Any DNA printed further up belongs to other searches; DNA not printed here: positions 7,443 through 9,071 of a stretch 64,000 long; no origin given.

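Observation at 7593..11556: Porin / 12-heme / 22-heme-lipoprotein operon with the gene order of a porin-cytochrome (Pcc) electron conduit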

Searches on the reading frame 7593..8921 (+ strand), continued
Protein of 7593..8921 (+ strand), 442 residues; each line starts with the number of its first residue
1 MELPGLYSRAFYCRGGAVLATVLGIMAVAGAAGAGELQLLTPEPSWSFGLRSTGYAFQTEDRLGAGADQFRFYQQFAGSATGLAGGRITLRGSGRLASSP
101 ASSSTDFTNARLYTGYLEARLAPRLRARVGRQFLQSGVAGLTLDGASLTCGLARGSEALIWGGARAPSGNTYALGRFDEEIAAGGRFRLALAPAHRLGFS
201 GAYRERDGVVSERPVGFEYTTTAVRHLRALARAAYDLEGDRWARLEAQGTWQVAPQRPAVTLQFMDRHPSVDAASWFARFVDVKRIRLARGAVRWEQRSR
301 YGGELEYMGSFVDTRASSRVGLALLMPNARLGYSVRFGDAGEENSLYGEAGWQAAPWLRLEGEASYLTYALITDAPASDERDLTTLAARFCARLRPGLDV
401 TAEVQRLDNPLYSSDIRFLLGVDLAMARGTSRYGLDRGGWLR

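Call 46: list_cluster_members(proteins=[P0245, P0249, P0252, P0257, P0259, P0265, P0270, P0293, P0309, P0347])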
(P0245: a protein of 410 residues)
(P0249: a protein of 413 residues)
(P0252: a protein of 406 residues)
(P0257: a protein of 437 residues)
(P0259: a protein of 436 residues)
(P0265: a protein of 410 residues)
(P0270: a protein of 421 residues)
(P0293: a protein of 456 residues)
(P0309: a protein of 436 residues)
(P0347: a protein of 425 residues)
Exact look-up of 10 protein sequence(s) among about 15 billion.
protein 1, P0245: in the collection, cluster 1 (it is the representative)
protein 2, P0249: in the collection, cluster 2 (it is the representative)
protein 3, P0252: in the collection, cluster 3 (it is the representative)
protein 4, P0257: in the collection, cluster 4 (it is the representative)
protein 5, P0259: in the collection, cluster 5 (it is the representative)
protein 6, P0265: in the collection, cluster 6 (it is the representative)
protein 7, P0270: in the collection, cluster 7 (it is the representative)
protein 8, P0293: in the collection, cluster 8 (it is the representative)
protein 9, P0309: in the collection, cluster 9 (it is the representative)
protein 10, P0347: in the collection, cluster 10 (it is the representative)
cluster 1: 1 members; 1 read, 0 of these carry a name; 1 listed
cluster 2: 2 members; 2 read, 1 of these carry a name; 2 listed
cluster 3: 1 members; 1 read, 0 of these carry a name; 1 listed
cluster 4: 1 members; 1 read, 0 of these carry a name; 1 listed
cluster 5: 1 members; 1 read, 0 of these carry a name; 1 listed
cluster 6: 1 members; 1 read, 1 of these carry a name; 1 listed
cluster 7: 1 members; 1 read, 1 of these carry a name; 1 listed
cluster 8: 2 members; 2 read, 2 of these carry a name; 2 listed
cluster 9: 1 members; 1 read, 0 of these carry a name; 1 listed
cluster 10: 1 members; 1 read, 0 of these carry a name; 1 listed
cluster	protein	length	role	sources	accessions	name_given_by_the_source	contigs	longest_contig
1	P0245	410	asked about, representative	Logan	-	-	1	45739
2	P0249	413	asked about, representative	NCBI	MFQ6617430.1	MAG: hypothetical protein ACE5QV_01970 [Fidelibacterota bacterium]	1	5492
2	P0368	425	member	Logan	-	-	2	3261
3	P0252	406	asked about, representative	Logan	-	-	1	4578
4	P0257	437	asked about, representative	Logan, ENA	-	-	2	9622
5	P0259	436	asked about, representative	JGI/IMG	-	-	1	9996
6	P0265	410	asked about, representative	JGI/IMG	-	hypothetical protein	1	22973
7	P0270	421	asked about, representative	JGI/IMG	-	hypothetical protein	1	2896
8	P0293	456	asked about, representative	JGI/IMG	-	hypothetical protein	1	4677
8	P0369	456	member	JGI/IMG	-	hypothetical protein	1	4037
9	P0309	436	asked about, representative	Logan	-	-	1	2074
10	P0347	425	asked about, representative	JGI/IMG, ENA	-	-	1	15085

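Call 47: find_encoding_contigs(protein=P0245, flank=6000, max_places=1)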
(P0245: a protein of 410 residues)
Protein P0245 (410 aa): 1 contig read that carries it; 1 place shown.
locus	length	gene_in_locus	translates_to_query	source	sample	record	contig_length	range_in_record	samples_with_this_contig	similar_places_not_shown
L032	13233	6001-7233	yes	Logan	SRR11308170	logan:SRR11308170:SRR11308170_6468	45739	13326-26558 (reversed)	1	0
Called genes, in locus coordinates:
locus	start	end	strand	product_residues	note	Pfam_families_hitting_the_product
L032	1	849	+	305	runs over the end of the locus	PF00490:ALAD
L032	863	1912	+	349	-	PF04055:Radical_SAM, PF13186:SPASM (weak)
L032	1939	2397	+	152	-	PF13404:HTH_AsnC-type (weak), PF22451:NirdL-like_HTH, PF17805:AsnC_trans_reg2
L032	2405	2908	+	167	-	PF22451:NirdL-like_HTH, PF17805:AsnC_trans_reg2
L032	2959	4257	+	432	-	PF00202:Aminotran_3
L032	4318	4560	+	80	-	-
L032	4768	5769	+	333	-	PF14522:Cytochrome_C7 (faint), PF22113:Mtrc-MtrF_II-IV_dom (weak), PF14537:Cytochrom_c3_2 (faint)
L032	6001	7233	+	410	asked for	-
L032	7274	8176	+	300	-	PF14522:Cytochrome_C7 (weak), PF14537:Cytochrom_c3_2 (faint)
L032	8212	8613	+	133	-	-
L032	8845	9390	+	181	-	PF14522:Cytochrome_C7 (faint), PF22113:Mtrc-MtrF_II-IV_dom (faint), PF13435:Cytochrome_C554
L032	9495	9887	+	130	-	PF03100:CcmE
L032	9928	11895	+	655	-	PF01578:Cytochrom_C_asm, PF16327:CcmF_C, PF05140:ResB (faint)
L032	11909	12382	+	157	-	PF03918:CcmH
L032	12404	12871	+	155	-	PF13248:Zn_ribbon_3 (weak), PF13240:Zn_Ribbon_1 (weak)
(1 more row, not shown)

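Call 48: find_encoding_contigs(protein=P0265, flank=6000, max_places=1)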
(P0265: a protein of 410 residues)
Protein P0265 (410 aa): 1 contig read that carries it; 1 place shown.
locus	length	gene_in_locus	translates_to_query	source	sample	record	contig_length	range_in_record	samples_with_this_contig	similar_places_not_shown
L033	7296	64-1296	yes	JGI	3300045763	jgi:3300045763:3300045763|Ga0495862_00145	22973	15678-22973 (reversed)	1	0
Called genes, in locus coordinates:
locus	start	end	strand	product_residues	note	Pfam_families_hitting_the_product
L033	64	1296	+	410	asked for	-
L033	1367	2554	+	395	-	PF02085:Cytochrom_CIII (faint), PF22113:Mtrc-MtrF_II-IV_dom (faint), PF14522:Cytochrome_C7 (weak), PF14537:Cytochrom_c3_2 (faint)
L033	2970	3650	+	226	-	PF03544:TonB_C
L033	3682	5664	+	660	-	PF01926:MMR_HSR1, PF02421:FeoB_N, PF17910:FeoB_Cyto, PF07670:Gate, PF07664:FeoB_C, PF07670:Gate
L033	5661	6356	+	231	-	PF04023:FeoA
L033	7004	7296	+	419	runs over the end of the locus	PF14537:Cytochrom_c3_2 (faint), PF09699:Paired_CXXCH_1 (faint), PF14522:Cytochrome_C7 (faint), PF22113:Mtrc-MtrF_II-IV_dom (faint), PF13447:Multi-haem_cyto, PF13435:Cytochrome_C554, PF13447:Multi-haem_cyto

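Call 68: list_cluster_members(proteins=[P0282, P0299, P0325, P0276, P0296, P0258, P0272, P0278, P0283, P0250])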
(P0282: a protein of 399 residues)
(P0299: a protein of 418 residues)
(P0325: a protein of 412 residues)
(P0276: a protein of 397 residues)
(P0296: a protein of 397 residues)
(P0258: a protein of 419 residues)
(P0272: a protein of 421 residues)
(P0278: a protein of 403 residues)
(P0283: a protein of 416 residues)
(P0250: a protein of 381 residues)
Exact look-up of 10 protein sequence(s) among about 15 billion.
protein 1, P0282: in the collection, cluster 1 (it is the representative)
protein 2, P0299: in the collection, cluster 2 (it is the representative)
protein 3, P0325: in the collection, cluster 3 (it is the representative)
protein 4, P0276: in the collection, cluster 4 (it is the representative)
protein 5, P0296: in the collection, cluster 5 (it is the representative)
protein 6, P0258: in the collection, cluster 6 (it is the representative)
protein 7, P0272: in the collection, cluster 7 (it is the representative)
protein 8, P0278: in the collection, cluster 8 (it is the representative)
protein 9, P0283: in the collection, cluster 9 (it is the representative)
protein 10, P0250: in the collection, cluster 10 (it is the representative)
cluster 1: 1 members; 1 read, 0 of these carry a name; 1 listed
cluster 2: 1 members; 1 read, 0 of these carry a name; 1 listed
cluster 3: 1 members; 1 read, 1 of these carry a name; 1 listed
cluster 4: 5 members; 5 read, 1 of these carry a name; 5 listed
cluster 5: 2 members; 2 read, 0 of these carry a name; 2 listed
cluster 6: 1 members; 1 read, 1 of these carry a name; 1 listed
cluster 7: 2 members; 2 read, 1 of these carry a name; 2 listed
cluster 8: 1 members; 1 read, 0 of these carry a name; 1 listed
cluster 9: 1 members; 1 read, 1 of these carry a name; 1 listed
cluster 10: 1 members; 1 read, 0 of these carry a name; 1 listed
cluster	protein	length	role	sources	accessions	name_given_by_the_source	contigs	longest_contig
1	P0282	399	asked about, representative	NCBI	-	-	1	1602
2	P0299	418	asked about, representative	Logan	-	-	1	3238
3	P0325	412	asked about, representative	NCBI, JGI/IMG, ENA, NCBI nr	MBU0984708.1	MAG: hypothetical protein KKA42_12600 [candidate division Zixibacteria bacterium] | hypothetical protein [candidate division Zixibacteria bacterium]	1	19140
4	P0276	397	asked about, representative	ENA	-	-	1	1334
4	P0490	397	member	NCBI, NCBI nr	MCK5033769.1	MAG: hypothetical protein KAS18_09050 [Calditrichia bacterium] | hypothetical protein [Calditrichia bacterium]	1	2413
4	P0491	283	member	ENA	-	-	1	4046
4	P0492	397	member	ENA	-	-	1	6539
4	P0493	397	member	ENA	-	-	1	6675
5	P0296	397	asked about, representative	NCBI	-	-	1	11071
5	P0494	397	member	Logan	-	-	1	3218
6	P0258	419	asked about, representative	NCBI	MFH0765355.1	MAG: hypothetical protein V2A61_02935 [Calditrichota bacterium]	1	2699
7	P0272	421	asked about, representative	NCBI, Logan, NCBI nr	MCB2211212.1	hypothetical protein KQI52_03765 [bacterium] | hypothetical protein [bacterium]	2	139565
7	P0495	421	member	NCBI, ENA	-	-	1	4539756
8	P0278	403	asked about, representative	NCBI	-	-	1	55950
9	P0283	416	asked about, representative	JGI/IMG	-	hypothetical protein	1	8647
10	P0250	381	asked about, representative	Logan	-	-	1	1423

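Call 69: find_encoding_contigs(protein=P0325, flank=6000, max_places=1)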
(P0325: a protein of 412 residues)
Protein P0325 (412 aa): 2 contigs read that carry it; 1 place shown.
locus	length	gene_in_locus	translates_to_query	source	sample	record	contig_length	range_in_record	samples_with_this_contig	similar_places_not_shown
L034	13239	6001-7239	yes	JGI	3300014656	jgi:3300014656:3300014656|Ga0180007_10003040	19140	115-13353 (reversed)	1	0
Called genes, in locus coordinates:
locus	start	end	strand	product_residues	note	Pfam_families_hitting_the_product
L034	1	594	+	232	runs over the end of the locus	PF00440:TetR_N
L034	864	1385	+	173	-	PF02469:Fasciclin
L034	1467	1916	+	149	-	PF02675:AdoMet_dc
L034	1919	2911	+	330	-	PF13480:Acetyltransf_6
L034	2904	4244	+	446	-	PF13535:ATP-grasp_4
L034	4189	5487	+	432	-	PF01168:Ala_racemase_N, PF02784:Orn_Arg_deC_N, PF00278:Orn_DAP_Arg_deC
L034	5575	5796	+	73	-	PF14354:Lar_restr_allev (weak)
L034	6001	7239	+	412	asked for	-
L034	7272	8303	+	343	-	PF02085:Cytochrom_CIII (faint), PF14537:Cytochrom_c3_2 (faint), PF22113:Mtrc-MtrF_II-IV_dom (faint), PF14522:Cytochrome_C7 (weak)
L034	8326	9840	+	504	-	PF14522:Cytochrome_C7 (faint), PF09698:GSu_C4xC__C2xCH (faint)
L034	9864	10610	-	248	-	PF13489:Methyltransf_23, PF02353:CMAS (weak), PF05175:MTS, PF01209:Ubie_methyltran, PF08241:Methyltransf_11, PF08242:Methyltransf_12, PF13649:Methyltransf_25, PF13847:Methyltransf_31, +1 more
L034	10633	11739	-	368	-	PF00724:Oxidored_FMN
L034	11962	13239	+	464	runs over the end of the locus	?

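Call 70: find_encoding_contigs(protein=P0272, flank=6000, max_places=1)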
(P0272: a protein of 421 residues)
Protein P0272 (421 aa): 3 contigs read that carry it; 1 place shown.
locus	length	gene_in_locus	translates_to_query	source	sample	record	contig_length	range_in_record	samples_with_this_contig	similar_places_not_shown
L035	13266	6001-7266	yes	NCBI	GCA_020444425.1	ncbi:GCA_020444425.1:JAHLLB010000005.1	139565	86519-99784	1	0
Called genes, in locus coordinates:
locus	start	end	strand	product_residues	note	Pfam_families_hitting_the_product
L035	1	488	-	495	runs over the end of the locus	PF00072:Response_reg, PF00158:Sigma54_activat, PF14532:Sigma54_activ_2, PF25601:AAA_lid_14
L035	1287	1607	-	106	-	PF03992:ABM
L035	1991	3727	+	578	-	PF01451:LMWPc, PF00989:PAS, PF13426:PAS_9, PF00158:Sigma54_activat, PF14532:Sigma54_activ_2, PF07728:AAA_5, PF25601:AAA_lid_14, PF02954:HTH_8, +5 more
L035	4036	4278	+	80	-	-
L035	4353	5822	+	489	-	PF01391:Collagen (faint), PF09699:Paired_CXXCH_1 (faint), PF14522:Cytochrome_C7 (faint), PF22113:Mtrc-MtrF_II-IV_dom (faint), PF13435:Cytochrome_C554 (weak), PF02335:Cytochrom_C552 (weak)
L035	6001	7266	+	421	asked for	-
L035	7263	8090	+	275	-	PF02085:Cytochrom_CIII (faint), PF14522:Cytochrome_C7 (faint), PF14537:Cytochrom_c3_2 (faint)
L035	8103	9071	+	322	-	PF14522:Cytochrome_C7 (faint), PF14537:Cytochrom_c3_2 (faint), PF22113:Mtrc-MtrF_II-IV_dom (faint)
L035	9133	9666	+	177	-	PF14522:Cytochrome_C7 (faint), PF22113:Mtrc-MtrF_II-IV_dom (weak), PF13435:Cytochrome_C554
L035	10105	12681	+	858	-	PF02085:Cytochrom_CIII (faint), PF09699:Paired_CXXCH_1 (faint), PF14522:Cytochrome_C7 (faint), PF22113:Mtrc-MtrF_II-IV_dom (faint), PF14537:Cytochrom_c3_2 (weak), PF01292:Ni_hydr_CYTB (weak)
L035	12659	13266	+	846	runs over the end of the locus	PF02085:Cytochrom_CIII (faint), PF09699:Paired_CXXCH_1 (faint), PF14522:Cytochrome_C7 (faint), PF14537:Cytochrom_c3_2 (faint), PF22113:Mtrc-MtrF_II-IV_dom (faint), PF22678:Cytochrom_c_NrfB-like (faint)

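Call 71: find_encoding_contigs(protein=P0296, flank=6000, max_places=1)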
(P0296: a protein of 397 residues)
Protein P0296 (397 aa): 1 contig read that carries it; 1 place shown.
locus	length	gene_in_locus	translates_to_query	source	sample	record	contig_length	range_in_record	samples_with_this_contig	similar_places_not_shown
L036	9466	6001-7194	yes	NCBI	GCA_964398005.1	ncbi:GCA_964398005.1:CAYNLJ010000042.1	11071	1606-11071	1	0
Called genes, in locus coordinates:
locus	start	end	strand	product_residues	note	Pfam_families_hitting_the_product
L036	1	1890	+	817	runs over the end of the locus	PF04879:Molybdop_Fe4S4, PF00384:Molybdopterin, PF01568:Molydop_binding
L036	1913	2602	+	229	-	PF00037:Fer4 (faint), PF12797:Fer4_2 (weak), PF12837:Fer4_6 (weak), PF13237:Fer4_10 (weak), PF25160:LdpA_Fe-S-bd (faint), PF12838:Fer4_7 (weak), PF13237:Fer4_10 (weak), PF13247:Fer4_11, +3 more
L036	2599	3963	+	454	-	PF03916:NrfD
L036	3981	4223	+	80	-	-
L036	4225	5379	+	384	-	PF09699:Paired_CXXCH_1 (faint), PF00034:Cytochrom_C, PF13442:Cytochrome_CBB3 (weak)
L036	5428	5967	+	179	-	PF14522:Cytochrome_C7 (faint), PF14537:Cytochrom_c3_2 (faint), PF22113:Mtrc-MtrF_II-IV_dom (weak), PF09699:Paired_CXXCH_1 (faint), PF13435:Cytochrome_C554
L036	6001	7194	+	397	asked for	-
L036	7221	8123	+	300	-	PF22113:Mtrc-MtrF_II-IV_dom (faint), PF14522:Cytochrome_C7 (weak), PF14537:Cytochrom_c3_2 (faint), PF14522:Cytochrome_C7 (weak)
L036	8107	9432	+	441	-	PF22113:Mtrc-MtrF_II-IV_dom (faint), PF14522:Cytochrome_C7 (faint), PF14537:Cytochrom_c3_2 (faint)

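Call 75: list_cluster_members(proteins=[P0287, P0302, P0305, P0311, P0317, P0324, P0339, P0354, P0360, P0362])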
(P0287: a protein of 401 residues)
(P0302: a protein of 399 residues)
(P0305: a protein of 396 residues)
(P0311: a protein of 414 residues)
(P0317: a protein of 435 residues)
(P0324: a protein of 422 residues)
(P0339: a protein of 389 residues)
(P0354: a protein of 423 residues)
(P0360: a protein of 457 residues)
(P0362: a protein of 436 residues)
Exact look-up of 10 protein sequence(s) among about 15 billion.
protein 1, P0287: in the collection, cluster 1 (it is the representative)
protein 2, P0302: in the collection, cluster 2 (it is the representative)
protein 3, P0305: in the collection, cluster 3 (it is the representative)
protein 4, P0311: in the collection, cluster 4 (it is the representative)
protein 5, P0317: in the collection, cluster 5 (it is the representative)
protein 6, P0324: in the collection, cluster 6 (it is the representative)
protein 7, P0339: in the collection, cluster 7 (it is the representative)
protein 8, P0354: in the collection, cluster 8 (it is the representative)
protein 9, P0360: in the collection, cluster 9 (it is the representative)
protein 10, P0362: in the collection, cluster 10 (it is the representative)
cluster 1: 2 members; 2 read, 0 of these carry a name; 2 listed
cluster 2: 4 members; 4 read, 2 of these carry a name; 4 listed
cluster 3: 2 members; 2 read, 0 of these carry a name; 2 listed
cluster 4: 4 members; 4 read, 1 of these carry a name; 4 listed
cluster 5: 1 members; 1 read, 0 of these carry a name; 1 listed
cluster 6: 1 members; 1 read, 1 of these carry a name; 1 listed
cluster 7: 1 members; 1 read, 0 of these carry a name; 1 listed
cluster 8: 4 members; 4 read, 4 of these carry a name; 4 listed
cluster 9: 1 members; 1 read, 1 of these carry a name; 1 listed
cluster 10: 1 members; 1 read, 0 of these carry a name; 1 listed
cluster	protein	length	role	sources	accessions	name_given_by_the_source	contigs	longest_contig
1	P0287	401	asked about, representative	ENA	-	-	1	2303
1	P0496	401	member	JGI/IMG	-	-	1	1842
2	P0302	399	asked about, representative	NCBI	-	-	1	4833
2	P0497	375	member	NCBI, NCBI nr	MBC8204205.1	MAG: hypothetical protein H8E87_01695 [FCB group bacterium] | hypothetical protein [FCB group bacterium]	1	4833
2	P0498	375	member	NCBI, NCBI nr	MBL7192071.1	hypothetical protein ISS30_10275 [bacterium] | hypothetical protein [bacterium]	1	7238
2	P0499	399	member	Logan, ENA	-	-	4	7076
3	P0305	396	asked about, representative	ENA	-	-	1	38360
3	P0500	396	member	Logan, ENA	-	-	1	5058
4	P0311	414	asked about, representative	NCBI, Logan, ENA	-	-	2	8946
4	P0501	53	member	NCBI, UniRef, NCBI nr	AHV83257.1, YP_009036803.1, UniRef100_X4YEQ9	hypothetical protein P162_0060 [Lactococcus phage P162] | Uncharacterized protein n=1 Tax=Lactococcus phage P162 TaxID=1476889 RepID=X4YEQ9_9CAUD | hypothetical protein GJ24_gp60 [Lactococcus phage P162]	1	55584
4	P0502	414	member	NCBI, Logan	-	-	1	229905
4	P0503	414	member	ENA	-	-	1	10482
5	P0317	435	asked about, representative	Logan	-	-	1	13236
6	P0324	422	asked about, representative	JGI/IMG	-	hypothetical protein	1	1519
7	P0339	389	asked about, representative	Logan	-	-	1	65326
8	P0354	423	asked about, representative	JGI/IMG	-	hypothetical protein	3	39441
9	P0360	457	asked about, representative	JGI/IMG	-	hypothetical protein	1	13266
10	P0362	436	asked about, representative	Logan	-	-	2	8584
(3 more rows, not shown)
